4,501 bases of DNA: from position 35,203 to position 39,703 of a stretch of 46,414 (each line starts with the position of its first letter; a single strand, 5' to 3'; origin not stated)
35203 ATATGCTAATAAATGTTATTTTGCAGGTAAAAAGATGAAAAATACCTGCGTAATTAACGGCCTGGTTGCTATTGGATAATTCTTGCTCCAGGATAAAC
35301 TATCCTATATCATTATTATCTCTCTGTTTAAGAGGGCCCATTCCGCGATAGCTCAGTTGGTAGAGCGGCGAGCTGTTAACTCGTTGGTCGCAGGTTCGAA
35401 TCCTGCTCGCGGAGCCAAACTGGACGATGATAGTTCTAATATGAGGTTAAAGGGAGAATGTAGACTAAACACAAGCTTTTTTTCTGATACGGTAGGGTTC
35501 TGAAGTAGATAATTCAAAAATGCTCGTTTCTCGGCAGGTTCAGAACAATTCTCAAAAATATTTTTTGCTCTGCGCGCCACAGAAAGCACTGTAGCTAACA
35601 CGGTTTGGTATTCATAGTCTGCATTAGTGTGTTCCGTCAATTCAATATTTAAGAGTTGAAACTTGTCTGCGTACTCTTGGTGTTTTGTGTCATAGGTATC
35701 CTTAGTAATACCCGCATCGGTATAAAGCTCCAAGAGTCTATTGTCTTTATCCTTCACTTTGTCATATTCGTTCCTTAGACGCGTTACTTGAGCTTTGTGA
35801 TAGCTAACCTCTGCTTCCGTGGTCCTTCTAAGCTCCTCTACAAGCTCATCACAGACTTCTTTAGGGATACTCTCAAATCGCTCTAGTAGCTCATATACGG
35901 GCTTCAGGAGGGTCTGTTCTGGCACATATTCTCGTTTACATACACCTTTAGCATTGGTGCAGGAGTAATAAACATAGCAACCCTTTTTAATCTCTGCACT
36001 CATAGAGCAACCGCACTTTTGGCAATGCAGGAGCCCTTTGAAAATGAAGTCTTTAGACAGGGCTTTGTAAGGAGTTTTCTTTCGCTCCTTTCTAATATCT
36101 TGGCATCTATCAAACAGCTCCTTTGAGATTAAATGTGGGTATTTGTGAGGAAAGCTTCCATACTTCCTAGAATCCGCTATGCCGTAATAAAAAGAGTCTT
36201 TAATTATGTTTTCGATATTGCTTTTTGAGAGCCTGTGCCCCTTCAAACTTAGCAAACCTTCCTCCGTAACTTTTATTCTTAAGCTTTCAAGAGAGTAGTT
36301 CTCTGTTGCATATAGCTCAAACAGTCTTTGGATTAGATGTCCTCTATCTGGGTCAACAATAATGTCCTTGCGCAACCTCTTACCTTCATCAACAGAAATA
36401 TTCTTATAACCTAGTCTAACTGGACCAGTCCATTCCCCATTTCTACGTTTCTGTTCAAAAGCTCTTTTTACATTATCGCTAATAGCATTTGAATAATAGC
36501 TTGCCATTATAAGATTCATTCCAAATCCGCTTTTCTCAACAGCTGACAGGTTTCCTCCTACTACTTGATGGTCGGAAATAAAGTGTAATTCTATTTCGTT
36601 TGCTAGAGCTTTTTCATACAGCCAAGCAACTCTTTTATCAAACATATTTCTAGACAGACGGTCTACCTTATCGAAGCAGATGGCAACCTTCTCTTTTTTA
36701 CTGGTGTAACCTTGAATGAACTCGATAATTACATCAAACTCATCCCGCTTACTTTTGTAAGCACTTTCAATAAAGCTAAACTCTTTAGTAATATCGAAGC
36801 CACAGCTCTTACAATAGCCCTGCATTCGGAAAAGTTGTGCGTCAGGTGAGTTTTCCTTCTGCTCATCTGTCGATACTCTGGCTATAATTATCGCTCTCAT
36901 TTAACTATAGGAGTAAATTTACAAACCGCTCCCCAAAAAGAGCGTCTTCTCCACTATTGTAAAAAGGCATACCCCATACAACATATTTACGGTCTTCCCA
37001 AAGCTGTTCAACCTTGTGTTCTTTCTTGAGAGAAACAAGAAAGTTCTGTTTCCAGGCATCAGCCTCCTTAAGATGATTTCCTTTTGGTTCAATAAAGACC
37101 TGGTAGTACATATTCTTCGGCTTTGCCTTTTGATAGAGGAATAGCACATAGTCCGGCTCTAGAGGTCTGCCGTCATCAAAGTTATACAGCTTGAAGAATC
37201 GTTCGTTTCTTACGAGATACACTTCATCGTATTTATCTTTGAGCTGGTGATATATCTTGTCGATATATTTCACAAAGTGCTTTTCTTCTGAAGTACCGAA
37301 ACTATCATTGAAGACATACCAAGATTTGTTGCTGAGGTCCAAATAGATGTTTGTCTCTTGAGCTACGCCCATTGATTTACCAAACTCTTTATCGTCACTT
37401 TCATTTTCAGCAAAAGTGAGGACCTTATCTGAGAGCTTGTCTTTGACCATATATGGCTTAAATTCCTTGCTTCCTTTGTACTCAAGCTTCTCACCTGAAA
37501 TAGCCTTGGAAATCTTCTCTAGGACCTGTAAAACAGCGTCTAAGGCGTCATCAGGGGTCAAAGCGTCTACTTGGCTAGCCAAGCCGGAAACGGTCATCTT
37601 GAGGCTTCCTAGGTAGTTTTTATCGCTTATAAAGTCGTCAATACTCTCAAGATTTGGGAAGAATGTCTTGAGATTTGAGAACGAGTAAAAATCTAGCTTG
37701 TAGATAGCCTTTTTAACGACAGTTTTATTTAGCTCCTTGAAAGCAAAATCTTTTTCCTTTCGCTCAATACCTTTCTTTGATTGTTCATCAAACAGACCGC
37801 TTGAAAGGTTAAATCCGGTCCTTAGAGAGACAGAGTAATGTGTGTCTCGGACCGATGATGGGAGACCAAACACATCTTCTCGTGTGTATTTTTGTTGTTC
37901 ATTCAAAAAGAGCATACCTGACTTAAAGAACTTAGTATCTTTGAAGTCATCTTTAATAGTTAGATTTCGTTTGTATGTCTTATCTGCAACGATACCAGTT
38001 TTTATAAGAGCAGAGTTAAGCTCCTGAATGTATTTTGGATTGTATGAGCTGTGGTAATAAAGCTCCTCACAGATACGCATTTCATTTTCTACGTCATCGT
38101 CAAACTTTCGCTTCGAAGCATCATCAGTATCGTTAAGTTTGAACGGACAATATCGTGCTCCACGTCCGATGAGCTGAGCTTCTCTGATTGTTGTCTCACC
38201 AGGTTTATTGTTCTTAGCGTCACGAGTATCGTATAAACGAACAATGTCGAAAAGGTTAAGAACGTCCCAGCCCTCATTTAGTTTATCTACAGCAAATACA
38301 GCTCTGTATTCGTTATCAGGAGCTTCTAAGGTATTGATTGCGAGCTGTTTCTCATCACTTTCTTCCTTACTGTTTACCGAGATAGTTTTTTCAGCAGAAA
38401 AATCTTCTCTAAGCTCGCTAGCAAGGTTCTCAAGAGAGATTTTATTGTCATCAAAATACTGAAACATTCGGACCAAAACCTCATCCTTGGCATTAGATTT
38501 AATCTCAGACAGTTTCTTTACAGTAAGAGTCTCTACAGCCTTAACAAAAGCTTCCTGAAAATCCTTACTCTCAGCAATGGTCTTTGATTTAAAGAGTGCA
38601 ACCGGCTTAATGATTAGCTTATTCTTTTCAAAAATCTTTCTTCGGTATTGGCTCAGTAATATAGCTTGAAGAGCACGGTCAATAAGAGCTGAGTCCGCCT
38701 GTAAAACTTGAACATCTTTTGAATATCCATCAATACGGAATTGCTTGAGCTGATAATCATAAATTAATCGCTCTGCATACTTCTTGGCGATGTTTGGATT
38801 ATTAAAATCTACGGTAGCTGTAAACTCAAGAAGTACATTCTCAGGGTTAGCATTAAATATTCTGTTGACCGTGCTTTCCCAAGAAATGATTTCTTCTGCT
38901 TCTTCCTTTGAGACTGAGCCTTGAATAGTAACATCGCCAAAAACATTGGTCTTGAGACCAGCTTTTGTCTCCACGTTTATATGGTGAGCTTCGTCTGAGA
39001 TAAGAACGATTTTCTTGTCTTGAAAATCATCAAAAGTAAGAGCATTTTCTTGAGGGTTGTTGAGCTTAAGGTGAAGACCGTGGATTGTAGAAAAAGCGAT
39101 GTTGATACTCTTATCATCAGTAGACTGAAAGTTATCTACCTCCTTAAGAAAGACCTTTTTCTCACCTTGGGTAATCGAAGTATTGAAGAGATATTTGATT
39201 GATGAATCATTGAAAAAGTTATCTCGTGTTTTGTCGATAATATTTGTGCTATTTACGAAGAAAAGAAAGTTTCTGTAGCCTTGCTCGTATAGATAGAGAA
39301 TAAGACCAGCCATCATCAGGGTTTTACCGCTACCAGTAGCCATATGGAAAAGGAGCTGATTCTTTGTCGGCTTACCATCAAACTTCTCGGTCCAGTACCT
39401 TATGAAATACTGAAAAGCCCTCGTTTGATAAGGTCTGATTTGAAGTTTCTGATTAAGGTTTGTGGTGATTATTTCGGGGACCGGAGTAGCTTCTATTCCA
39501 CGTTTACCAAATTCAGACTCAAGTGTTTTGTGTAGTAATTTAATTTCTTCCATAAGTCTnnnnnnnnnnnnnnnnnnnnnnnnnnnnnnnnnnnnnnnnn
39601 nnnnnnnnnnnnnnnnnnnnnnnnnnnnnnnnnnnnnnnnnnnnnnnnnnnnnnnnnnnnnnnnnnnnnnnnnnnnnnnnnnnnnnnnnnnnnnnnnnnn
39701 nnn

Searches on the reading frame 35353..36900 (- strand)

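Call 62: search_protein_families(library=pfam, proteins=[window:35353-36900:-], max_evalue=0.001)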
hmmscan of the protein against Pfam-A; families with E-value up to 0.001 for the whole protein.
window:35353-36900:- (515 aa): 3 families
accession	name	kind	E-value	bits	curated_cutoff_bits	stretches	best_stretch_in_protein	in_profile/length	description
PF00239.26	Resolvase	-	6.2e-15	56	23.3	1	3-157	1-145/145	Resolvase, N terminal domain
PF07508.19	Recombinase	-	1.8e-14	54.3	21.1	1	184-273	1-102/102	Recombinase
PF13408.12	Zn_ribbon_recom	-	4.9e-08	33.7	25.3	1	286-338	1-56/58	Recombinase zinc beta ribbon domain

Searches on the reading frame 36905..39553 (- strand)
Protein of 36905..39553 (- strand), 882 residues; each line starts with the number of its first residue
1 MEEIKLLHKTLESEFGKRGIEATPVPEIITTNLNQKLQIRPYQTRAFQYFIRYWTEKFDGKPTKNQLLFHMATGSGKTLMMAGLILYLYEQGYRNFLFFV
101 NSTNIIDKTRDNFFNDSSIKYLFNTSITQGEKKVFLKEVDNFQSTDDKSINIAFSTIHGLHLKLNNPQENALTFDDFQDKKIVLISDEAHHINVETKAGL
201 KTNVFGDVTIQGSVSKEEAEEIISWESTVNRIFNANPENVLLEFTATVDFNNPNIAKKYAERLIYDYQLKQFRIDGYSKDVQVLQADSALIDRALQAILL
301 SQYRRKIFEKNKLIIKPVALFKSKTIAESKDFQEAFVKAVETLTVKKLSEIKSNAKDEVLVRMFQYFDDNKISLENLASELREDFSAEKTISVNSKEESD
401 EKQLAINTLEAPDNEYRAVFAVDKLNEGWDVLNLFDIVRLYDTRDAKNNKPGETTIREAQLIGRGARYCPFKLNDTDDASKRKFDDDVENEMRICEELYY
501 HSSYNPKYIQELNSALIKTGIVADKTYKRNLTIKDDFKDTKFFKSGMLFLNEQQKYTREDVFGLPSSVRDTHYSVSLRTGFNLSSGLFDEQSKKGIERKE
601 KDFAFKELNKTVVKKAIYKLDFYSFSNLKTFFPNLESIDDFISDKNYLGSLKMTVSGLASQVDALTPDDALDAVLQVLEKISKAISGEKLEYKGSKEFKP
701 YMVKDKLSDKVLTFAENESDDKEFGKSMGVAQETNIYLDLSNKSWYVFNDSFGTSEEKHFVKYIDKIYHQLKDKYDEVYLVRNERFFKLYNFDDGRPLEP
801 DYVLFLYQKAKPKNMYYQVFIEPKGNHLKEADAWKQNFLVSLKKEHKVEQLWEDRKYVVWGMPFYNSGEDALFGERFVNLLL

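Call 62: search_protein_families(library=pfam, proteins=[window:36905-39553:-], max_evalue=0.001)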
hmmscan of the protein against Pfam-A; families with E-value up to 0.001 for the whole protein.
window:36905-39553:- (882 aa): 3 families
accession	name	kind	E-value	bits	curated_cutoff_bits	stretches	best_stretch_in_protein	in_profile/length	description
PF04851.21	ResIII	-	1.8e-28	99.9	22.5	1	37-248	2-162/164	Type III restriction enzyme, res subunit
PF18766.7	SWI2_SNF2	-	1.1e-05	25.7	26.7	1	43-277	2-184/221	SWI2/SNF2 ATPase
PF00270.35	DEAD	-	0.00014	22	26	1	64-196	14-134/167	DEAD/DEAH box helicase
